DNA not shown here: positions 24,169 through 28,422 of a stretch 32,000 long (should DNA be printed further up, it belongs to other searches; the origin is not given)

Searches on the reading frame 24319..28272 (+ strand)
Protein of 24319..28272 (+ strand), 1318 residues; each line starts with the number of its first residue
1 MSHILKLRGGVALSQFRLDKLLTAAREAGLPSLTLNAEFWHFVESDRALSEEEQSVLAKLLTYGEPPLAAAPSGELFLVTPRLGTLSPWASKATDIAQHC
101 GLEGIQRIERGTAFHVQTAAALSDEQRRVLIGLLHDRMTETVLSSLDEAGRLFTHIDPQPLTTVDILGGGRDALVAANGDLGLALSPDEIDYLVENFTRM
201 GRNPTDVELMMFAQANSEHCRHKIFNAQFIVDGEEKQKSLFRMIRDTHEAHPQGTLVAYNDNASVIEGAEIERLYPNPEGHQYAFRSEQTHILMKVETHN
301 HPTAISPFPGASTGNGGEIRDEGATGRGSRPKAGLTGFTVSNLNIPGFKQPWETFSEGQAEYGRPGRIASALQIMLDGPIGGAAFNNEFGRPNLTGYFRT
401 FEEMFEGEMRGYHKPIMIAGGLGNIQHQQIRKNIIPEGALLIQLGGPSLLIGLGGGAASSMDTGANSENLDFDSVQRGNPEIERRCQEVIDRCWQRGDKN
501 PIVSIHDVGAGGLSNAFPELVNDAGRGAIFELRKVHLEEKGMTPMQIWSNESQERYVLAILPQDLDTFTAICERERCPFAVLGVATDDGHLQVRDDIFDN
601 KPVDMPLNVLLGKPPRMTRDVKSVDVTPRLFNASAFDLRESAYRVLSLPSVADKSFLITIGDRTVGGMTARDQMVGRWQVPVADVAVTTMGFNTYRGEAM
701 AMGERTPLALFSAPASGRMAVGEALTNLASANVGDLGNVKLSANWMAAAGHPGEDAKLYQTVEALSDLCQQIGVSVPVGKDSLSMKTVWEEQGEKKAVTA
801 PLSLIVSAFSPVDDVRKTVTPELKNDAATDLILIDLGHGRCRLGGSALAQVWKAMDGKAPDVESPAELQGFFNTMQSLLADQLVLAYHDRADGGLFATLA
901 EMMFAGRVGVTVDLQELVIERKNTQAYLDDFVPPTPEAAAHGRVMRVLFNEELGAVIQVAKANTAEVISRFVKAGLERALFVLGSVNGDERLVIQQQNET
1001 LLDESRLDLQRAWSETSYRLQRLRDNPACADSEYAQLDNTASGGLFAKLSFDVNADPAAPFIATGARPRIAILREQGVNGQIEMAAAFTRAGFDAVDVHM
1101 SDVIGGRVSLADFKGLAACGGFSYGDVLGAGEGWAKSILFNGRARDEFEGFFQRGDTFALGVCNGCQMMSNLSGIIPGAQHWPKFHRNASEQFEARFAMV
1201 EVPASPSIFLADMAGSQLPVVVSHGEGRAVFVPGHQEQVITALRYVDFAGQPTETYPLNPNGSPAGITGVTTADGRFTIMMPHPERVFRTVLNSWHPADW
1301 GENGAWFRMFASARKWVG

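Call 95: search_protein_families(library=pfam, proteins=[window:24319-28272:+], max_evalue=0.00001)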
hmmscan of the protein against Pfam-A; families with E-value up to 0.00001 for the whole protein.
window:24319-28272:+ (1318 aa): 5 families
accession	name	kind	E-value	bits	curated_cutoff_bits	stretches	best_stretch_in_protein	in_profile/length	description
PF13507.12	GATase_5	-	1.4e-105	352.5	27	1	1067-1317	1-260/260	CobB/CobQ-like glutamine amidotransferase domain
PF22689.1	FGAR-AT_PurM_N-like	-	9.9e-80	266.4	27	1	653-811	1-160/160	FGAR-AT PurM_N-like domain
PF02769.27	AIRS_C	-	4.5e-50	170.3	23.1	2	437-595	2-155/156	AIR synthase related protein, C-terminal domain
PF18076.6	FGAR-AT_N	-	4.2e-41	140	26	1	38-153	1-115/115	Formylglycinamide ribonucleotide amidotransferase N-terminal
PF18072.6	FGAR-AT_linker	-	3.7e-23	82.2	26.6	1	175-223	2-50/50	Formylglycinamide ribonucleotide amidotransferase linker domain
